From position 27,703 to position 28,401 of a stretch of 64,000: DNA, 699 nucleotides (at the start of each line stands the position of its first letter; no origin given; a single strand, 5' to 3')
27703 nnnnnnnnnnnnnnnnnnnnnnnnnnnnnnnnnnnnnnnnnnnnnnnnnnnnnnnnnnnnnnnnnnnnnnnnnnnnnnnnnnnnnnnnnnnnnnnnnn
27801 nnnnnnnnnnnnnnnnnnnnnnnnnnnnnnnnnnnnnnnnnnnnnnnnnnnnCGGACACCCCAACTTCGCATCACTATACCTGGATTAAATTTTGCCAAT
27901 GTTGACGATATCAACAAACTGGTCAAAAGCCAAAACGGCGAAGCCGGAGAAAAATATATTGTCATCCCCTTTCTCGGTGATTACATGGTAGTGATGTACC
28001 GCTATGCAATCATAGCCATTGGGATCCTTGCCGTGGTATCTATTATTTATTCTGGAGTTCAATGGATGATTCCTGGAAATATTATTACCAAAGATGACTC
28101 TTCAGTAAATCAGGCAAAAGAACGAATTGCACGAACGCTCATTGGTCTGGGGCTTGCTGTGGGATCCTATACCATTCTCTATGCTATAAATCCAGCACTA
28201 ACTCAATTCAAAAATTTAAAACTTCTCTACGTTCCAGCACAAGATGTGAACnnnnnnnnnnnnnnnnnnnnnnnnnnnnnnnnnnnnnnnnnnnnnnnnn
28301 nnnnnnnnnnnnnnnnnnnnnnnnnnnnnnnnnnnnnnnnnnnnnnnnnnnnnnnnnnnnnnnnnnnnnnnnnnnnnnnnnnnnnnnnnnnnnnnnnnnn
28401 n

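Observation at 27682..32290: Two adjacent paralogous, Cys-rich secreted cell-wall-hydrolase giants share an internal two-helix membrane module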

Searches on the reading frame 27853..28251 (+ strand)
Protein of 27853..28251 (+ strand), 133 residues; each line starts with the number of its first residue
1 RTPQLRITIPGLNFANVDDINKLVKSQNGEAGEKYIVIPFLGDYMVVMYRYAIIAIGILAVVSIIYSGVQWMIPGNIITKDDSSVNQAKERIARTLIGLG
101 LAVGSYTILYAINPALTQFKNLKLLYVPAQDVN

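Call 24: find_homologous_proteins(query=A1, max_evalue=0.001)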
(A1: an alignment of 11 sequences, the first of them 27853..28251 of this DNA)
Query A1 (11 sequences) (133 aa, profile of the alignment): 17 proteins with E <= 0.001 among 2660 candidates.
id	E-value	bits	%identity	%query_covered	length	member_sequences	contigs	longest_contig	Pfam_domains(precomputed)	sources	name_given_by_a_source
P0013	5.1e-41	157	48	96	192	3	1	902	-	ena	-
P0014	4.7e-24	102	44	59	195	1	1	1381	PF18895.6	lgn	-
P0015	4.6e-16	77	37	63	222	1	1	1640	-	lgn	-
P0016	4.9e-15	73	37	59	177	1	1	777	PF18895.6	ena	-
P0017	1.3e-13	69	39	58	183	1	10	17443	-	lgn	-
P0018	1.5e-13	69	35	59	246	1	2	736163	PF18895.6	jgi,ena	jgi:hypothetical protein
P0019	2.1e-13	68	39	58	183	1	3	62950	PF18895.6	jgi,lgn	jgi:hypothetical protein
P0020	2.8e-13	68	36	55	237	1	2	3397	PF18895.6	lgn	-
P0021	1.1e-12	66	38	53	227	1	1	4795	PF18895.6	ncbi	-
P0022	1.6e-12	65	36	46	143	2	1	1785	PF18895.6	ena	-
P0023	6.0e-12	63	33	55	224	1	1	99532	PF18895.6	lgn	-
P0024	4.6e-10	57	31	68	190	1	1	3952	-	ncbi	-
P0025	8.9e-10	56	34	56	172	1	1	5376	PF18895.6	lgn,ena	-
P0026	2.0e-8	52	29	41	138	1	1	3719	PF18895.6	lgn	-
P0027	2.2e-8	52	32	61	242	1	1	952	-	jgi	jgi:hypothetical protein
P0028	9.3e-8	50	23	72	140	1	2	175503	PF18895.6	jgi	jgi:hypothetical protein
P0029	2.7e-4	39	30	50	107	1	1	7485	PF18895.6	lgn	-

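Call 29: search_protein_representatives(alignment_id=A1)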
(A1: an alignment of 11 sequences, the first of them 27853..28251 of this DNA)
Query: 11 sequences, 122 profile positions. Proteins with E-value up to 0.001 (for the whole library): 57669; up to 1e-10: 13683; up to 1e-30: 492. The best 150 are listed.
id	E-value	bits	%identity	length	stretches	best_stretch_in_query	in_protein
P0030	2.9e-61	220.9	-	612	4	32-111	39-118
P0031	1.3e-56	205.9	-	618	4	35-111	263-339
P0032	1.5e-55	202.5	-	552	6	34-104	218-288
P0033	3.6e-53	194.8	-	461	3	35-119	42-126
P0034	4.3e-51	188.1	-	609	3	33-115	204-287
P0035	1.1e-48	180.4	-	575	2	28-119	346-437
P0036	2.1e-47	176.2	-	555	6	45-102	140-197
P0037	2.7e-47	175.8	-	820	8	28-100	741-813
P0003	9.8e-46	170.8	-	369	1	2-121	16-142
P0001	3.6e-45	169.0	-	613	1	2-121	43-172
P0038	3.9e-45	168.9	-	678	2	6-117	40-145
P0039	4.7e-45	168.6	-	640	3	32-115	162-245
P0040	1.6e-44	166.9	-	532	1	2-120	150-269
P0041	2.9e-44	166.0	-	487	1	2-121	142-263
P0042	4.4e-44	165.5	-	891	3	35-109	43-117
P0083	1.8e-40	153.8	-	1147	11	35-94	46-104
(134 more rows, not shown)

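Call 33: search_protein_families(library=pfam, alignment_id=A3, max_evalue=0.001)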
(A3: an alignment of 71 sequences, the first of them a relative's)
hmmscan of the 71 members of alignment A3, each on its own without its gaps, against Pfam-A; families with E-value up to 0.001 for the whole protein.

A. member 1, P0030 (612 aa): 4 families
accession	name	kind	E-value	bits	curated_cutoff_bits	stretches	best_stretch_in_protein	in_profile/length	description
PF01464.25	SLT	-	6.5e-19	68.1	21.3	1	495-590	4-106/117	Transglycosylase SLT domain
PF18895.5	T4SS_pilin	-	5.1e-17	62.1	26.6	2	52-102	17-64/71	Type IV secretion system pilin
PF02322.20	Cyt_bd_oxida_II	-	2.4e-08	34.1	35.6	1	56-230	158-263/302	Cytochrome bd terminal oxidase subunit II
PF06570.16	DUF1129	-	0.00039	20.5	29.1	0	281-337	113-169/207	Protein of unknown function (DUF1129)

B. families by the number of members that match (of 71 scanned): 30 families (the first 25 are shown)
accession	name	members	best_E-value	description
PF18895.5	T4SS_pilin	63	6.7e-80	Type IV secretion system pilin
PF01510.30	Amidase_2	13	3.4e-20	N-acetylmuramoyl-L-alanine amidase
PF01464.25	SLT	7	3.9e-28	Transglycosylase SLT domain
PF13529.12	Peptidase_C39_2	6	2.4e-16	Peptidase_C39 like family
PF02557.22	VanY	5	1.7e-08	D-alanyl-D-alanine carboxypeptidase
PF04956.18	TrbC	4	1.2e-42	TrbC/VIRB2 pilin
PF00877.26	NLPC_P60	4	4.3e-11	NlpC/P60 family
PF13539.11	Peptidase_M15_4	4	2.5e-08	D-alanyl-D-alanine carboxypeptidase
PF02322.20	Cyt_bd_oxida_II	3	2.2e-08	Cytochrome bd terminal oxidase subunit II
PF05257.22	CHAP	3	1.4e-07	CHAP domain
PF13472.12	Lipase_GDSL_2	2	4.6e-11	GDSL-like Lipase/Acylhydrolase family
PF01427.22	Peptidase_M15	2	1.7e-06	D-ala-D-ala dipeptidase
PF07127.16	Nodulin_late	2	0.00052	Late nodulin domain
PF00704.34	Glyco_hydro_18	1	8.1e-22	Glycosyl hydrolases family 18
PF01551.29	Peptidase_M23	1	3e-06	Peptidase family M23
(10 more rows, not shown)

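Call 34: search_protein_families(library=pfam, alignment_id=A4, max_evalue=0.001)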
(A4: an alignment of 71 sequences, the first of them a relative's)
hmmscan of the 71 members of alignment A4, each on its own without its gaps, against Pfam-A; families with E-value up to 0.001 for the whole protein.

A. member 1, P0101 (583 aa): 1 family
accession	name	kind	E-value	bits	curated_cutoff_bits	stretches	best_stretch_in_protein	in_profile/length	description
PF01510.30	Amidase_2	-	1.6e-16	61.2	26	1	377-508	3-130/131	N-acetylmuramoyl-L-alanine amidase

B. families by the number of members that match (of 71 scanned): 19 families
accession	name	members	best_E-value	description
PF18895.5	T4SS_pilin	55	7e-12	Type IV secretion system pilin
PF01464.25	SLT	14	1.3e-09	Transglycosylase SLT domain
PF13472.12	Lipase_GDSL_2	8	1.1e-10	GDSL-like Lipase/Acylhydrolase family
PF13529.12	Peptidase_C39_2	7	1.7e-22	Peptidase_C39 like family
PF13539.11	Peptidase_M15_4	6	8e-14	D-alanyl-D-alanine carboxypeptidase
PF01551.29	Peptidase_M23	6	6.6e-07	Peptidase family M23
PF01510.30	Amidase_2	5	2.4e-19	N-acetylmuramoyl-L-alanine amidase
PF02557.22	VanY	5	2.1e-11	D-alanyl-D-alanine carboxypeptidase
PF19607.4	DUF6112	4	5.4e-05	Family of unknown function (DUF6112)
PF00877.26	NLPC_P60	3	1.5e-10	NlpC/P60 family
PF03412.21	Peptidase_C39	3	2e-06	Peptidase C39 family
PF12385.14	Peptidase_C70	2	4e-06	Papain-like cysteine protease AvrRpt2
PF00657.28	Lipase_GDSL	2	6.2e-06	GDSL-like Lipase/Acylhydrolase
PF00704.34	Glyco_hydro_18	1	2.3e-19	Glycosyl hydrolases family 18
PF02698.23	DUF218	1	7.5e-14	DUF218 domain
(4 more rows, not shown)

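Call 42: find_related_loci(query=A1, collection=genome_contigs, flank=10000)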
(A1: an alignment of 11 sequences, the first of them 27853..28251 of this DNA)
Query A1 (133 aa) in genome_contigs; peptide patterns used: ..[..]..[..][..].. (x = any residue, [..] = any of these).
47 stretches matched a pattern; 9 encode a relative of the query (tblastn E <= 1e-3); 9 distinct loci.
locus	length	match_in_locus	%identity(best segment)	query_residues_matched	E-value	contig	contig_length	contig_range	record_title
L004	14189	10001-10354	45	3-132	8e-33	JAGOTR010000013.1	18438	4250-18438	MAG: Candidatus Magasanikiibacteriota bacterium isolate Gw_Eff_bin_437 Gw_Eff_6446_length_18438_cov_13.362077, whole gen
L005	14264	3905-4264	42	3-130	5e-29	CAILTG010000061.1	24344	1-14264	MAG: Candidatus Magasanikbacteria bacterium isolate MJ-time_bin-2094 genome assembly, contig: bin-2094:061/101, whole ge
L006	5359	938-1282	39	1-127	6e-25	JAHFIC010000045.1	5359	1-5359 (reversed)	MAG: Candidatus Magasanikiibacteriota bacterium isolate nzgw353 NODE_59113_length_5360_cov_3.049628, whole genome shotgu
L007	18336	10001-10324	36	1-124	2e-20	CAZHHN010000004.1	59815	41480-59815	MAG TPA_asm: uncultured Gammaproteobacteria bacterium isolate SRP193066_co2_114 genome assembly, contig: NODE_169_length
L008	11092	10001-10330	36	2-127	9e-20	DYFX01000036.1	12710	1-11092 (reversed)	MAG TPA_asm: Candidatus Paceibacter sp. isolate BE2011_4_66_9 Afr_mines_BE2011_1217_length_12710_cov_3_268115, whole gen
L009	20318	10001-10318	39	3-124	3e-17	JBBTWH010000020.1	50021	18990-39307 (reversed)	MAG: Patescibacteria group bacterium isolate H41-bin254_1 H41_bin254_1_000000000020, whole genome shotgun sequence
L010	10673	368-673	36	2-120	1e-16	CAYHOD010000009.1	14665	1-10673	MAG TPA_asm: uncultured Gammaproteobacteria bacterium isolate ERP119705_co14_56 genome assembly, contig: NODE_4761_lengt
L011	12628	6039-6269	40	41-124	2e-12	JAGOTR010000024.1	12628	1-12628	MAG: Candidatus Magasanikiibacteriota bacterium isolate Gw_Eff_bin_437 Gw_Eff_12115_length_12628_cov_12.301176, whole ge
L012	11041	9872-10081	35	41-119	4e-11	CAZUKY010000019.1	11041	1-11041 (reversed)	MAG TPA_asm: uncultured Gammaproteobacteria bacterium isolate SRP093185_co1_86 genome assembly, contig: NODE_4302_length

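Call 46: search_protein_families(library=pfam, proteins=[L004:9605-11128:+, L006:809-1849:+, L005:2939-5068:+, L005:5052-6623:+, L007:9857-11143:+, L009:9089-11041:+, L011:5625-7157:+, L010:116-1219:+, L012:9647-10909:+], max_evalue=0.01)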
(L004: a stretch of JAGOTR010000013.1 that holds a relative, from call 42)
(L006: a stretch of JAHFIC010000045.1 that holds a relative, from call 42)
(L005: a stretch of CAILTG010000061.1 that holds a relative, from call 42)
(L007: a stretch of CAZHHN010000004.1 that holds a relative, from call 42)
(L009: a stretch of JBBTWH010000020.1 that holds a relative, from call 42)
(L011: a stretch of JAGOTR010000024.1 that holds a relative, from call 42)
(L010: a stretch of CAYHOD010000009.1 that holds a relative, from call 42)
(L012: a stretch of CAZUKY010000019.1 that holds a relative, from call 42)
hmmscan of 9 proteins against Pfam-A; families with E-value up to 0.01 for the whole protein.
L004:9605-11128:+ (507 aa): 2 families
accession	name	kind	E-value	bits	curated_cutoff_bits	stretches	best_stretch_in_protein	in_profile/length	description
PF19607.4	DUF6112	-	0.0013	18.9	25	1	176-220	25-68/88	Family of unknown function (DUF6112)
PF18895.5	T4SS_pilin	-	0.0017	18.8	26.6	1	176-221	18-62/71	Type IV secretion system pilin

L006:809-1849:+ (346 aa): 2 families
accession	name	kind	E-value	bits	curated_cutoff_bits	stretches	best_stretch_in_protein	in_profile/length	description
PF18895.5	T4SS_pilin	-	1.1e-07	32.2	26.6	1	78-141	7-69/71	Type IV secretion system pilin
PF02557.22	VanY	-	7.5e-05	23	25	1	201-329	7-127/132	D-alanyl-D-alanine carboxypeptidase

L005:2939-5068:+ (709 aa): 2 families
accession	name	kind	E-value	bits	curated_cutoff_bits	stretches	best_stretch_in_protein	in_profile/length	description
PF18895.5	T4SS_pilin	-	9.6e-05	22.8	26.6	1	359-419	7-66/71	Type IV secretion system pilin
PF19607.4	DUF6112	-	0.00094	19.4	25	1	357-415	16-69/88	Family of unknown function (DUF6112)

L005:5052-6623:+ (523 aa): 2 families
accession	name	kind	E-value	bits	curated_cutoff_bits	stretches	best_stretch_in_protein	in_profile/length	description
PF18895.5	T4SS_pilin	-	5.9e-07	29.9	26.6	1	105-164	9-67/71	Type IV secretion system pilin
PF19607.4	DUF6112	-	0.00076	19.7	25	1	114-160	25-72/88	Family of unknown function (DUF6112)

L007:9857-11143:+ (428 aa): 1 family
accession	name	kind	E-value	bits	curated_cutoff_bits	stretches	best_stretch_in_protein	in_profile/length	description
PF18895.5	T4SS_pilin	-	5.6e-09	36.4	26.6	1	77-141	5-68/71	Type IV secretion system pilin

L009:9089-11041:+ (650 aa): 2 families
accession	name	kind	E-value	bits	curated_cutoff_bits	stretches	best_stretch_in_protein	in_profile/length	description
PF02557.22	VanY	-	2.1e-08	34.5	25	1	518-613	18-107/132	D-alanyl-D-alanine carboxypeptidase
PF18895.5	T4SS_pilin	-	1.2e-06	29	26.6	1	331-395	5-68/71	Type IV secretion system pilin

L011:5625-7157:+ (510 aa): 2 families
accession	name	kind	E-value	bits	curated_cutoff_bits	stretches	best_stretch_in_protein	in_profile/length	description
PF19607.4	DUF6112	-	0.0011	19.2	25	1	139-199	13-71/88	Family of unknown function (DUF6112)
PF18895.5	T4SS_pilin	-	0.0016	18.9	26.6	1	139-202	5-67/71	Type IV secretion system pilin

L010:116-1219:+ (367 aa): 1 family
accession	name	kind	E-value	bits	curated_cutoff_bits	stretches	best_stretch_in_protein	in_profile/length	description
PF18895.5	T4SS_pilin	-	3.9e-05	24.1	26.6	1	115-169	9-62/71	Type IV secretion system pilin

L012:9647-10909:+ (420 aa): 1 family
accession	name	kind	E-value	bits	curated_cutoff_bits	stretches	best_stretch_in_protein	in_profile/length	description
PF13491.11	FtsK_4TM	-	0.0018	18.4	23.1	1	67-144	42-115/171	4TM region of DNA translocase FtsK/SpoIIIE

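Call 51: search_solved_structures(query=A1, max_evalue=10)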
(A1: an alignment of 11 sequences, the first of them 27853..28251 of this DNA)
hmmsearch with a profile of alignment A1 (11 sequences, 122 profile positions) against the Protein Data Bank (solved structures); distinct sequences matched with E-value up to 10: 3.
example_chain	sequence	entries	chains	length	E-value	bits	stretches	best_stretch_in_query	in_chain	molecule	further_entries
6ncl_a1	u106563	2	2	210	0.7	13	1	10-69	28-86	P9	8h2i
1mp9_A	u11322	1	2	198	0.9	12.7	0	55-89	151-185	TATA-binding protein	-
4av3_A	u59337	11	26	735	4.1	10.5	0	33-72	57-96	K(+)-STIMULATED PYROPHOSPHATE-ENERGIZED SODIUM PUMP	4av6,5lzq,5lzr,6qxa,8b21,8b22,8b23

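Call 77: search_protein_families(library=pfam, proteins=[L011:809-1750:-, L011:1829-4798:+, L011:4826-5686:+, L011:7284-10220:+, L011:11353-12426:-, L010:1310-1849:-, L010:4749-6407:+, L010:9006-9920:-, P0030, P0083], max_evalue=0.001)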
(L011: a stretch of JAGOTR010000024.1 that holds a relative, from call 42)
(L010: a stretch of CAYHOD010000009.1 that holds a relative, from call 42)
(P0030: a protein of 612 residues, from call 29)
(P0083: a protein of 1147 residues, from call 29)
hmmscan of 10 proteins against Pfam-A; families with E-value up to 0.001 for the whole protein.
L011:809-1750:- (313 aa): 1 family
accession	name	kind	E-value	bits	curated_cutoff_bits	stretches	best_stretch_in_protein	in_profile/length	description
PF00318.25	Ribosomal_S2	-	1.1e-81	273.7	26.1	1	63-278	1-216/216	Ribosomal protein S2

L011:1829-4798:+ (989 aa): 3 families
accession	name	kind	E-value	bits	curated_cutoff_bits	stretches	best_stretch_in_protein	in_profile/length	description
PF00488.27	MutS_V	-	1e-38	133.7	30.2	1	704-892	2-187/188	MutS domain V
PF05192.23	MutS_III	-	4.6e-23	83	34.1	1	317-630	3-194/194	MutS domain III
PF01624.25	MutS_I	-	1.4e-09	38.6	20.6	1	40-141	16-108/113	MutS domain I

L011:4826-5686:+ (286 aa): 3 families
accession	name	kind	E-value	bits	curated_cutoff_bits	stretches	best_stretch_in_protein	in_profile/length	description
PF13462.12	Thioredoxin_4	-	2.6e-23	83.5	23.2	1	122-280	4-163/165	Thioredoxin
PF01323.26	DSBA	-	7.7e-19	68.7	25.6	1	134-269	1-179/191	DSBA-like thioredoxin domain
PF13098.12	Thioredoxin_2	-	0.00019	22.2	27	1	134-279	8-103/104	Thioredoxin-like domain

L011:7284-10220:+ (978 aa): 13 families
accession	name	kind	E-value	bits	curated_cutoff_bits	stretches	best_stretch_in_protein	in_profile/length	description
PF17755.6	UvrA_DNA-bind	-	1.4e-28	99.9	23.2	1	300-403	1-110/110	UvrA DNA-binding domain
PF00005.33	ABC_tran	-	1.2e-20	75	25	1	820-872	88-137/137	ABC transporter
PF17760.6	UvrA_inter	-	2.4e-14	53.6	23.3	1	144-249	4-108/109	UvrA interaction domain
PF02463.25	SMC_N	-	6.1e-13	49.1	40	0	20-60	5-49/220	RecF/RecN/SMC N terminal domain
PF13304.12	AAA_21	-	3.1e-09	37.8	27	0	841-886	238-283/304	AAA domain, putative AbiEii toxin, Type IV TA system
PF13555.12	AAA_29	-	2.8e-07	30.6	27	0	28-51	15-38/61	P-loop containing region of AAA domain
PF20703.3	nSTAND1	-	3e-07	30.9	27.1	0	645-670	34-59/379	Novel STAND NTPase 1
PF13191.12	AAA_16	-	3.4e-07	31.3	32.6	0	645-676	25-58/167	AAA ATPase domain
PF13175.12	AAA_15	-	1.5e-05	25.2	32.1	0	519-552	329-362/374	AAA ATPase domain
PF03193.22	RsgA_GTPase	-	3.6e-05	24.1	30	0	16-52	88-123/174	RsgA GTPase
PF13476.12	AAA_23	-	4.9e-05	24.5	27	0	16-51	3-35/201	AAA domain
PF13481.12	AAA_25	-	0.00025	21.2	27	0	31-55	29-53/195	AAA domain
PF20720.3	nSTAND3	-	0.00034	20.8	27.2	0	25-58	7-40/155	Novel STAND NTPase 3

L011:11353-12426:- (357 aa): 2 families
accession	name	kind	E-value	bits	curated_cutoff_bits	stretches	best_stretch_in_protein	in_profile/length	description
PF00849.27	PseudoU_synth_2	-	5.2e-33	114.9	26.8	1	123-290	2-152/152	RNA pseudouridylate synthase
PF01479.30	S4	-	7.6e-10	38.8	22.8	1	41-87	1-48/48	S4 domain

L010:1310-1849:- (179 aa): 0 families

L010:4749-6407:+ (552 aa): 1 family
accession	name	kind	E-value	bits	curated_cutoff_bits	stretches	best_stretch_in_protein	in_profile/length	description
PF00118.29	Cpn60_TCP1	-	4.7e-77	260.2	34.3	1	22-522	1-488/490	TCP-1/cpn60 chaperonin family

L010:9006-9920:- (304 aa): 1 family
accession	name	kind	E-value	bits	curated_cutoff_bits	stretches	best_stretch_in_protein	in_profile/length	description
PF01458.23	SUFBD_core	-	7.1e-23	81.7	27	1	77-298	10-232/232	SUF system FeS cluster assembly, SufBD core domain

P0030 (612 aa): 4 families
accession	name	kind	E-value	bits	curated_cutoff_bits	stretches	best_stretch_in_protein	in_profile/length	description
PF01464.25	SLT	-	6.5e-19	68.1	21.3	1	495-590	4-106/117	Transglycosylase SLT domain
PF18895.5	T4SS_pilin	-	5.1e-17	62.1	26.6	2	52-102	17-64/71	Type IV secretion system pilin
PF02322.20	Cyt_bd_oxida_II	-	2.4e-08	34.1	35.6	1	56-230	158-263/302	Cytochrome bd terminal oxidase subunit II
PF06570.16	DUF1129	-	0.00039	20.5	29.1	0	281-337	113-169/207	Protein of unknown function (DUF1129)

P0083 (1147 aa): 2 families
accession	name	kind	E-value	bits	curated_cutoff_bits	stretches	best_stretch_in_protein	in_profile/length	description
PF18895.5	T4SS_pilin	-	6.7e-80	263.6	26.6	11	44-106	3-65/71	Type IV secretion system pilin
PF04956.18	TrbC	-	1.2e-42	144.6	27.9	4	2-105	1-91/98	TrbC/VIRB2 pilin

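Call 89: find_related_loci(query=A1, collection=viral_contigs, flank=8000)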
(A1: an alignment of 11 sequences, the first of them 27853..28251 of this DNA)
Query A1 (133 aa) in viral_contigs; peptide patterns used: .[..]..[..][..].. (x = any residue, [..] = any of these).
96 stretches matched a pattern, but none encodes a relative of the query by tblastn (E <= 1e-3).

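Call 90: find_related_loci(query=A1, collection=metagenome_contigs, flank=10000)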
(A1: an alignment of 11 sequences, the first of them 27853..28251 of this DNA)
Query A1 (133 aa) in metagenome_contigs; peptide patterns used: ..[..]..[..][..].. (x = any residue, [..] = any of these).
75 stretches matched a pattern; 15 encode a relative of the query (tblastn E <= 1e-3); 15 distinct loci.
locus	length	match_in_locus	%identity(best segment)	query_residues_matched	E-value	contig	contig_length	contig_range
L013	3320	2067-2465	90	1-133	8e-82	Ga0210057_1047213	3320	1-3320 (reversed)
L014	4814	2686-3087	49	1-127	6e-36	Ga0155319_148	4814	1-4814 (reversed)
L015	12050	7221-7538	41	5-127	9e-23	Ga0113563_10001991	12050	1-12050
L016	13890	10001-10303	42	22-127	6e-22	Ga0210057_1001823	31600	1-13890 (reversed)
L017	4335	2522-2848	37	3-133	3e-18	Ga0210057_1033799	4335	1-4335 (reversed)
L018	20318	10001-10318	39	3-124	3e-17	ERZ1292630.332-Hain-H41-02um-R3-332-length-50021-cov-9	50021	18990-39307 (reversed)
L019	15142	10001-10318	39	3-124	3e-17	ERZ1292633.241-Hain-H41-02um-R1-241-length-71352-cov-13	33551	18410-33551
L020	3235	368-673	36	2-120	1e-16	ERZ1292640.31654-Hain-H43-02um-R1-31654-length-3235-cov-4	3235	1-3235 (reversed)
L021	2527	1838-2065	43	41-120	6e-15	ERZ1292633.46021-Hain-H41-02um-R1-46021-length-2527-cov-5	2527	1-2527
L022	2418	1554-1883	36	5-128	1e-14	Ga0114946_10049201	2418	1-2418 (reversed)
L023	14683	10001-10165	48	62-120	2e-10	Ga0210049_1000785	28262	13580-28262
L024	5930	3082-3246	48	62-120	2e-10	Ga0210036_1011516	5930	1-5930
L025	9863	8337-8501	48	62-120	2e-10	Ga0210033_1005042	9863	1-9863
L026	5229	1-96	66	88-119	5e-8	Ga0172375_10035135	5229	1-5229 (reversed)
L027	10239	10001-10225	35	48-123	1e-6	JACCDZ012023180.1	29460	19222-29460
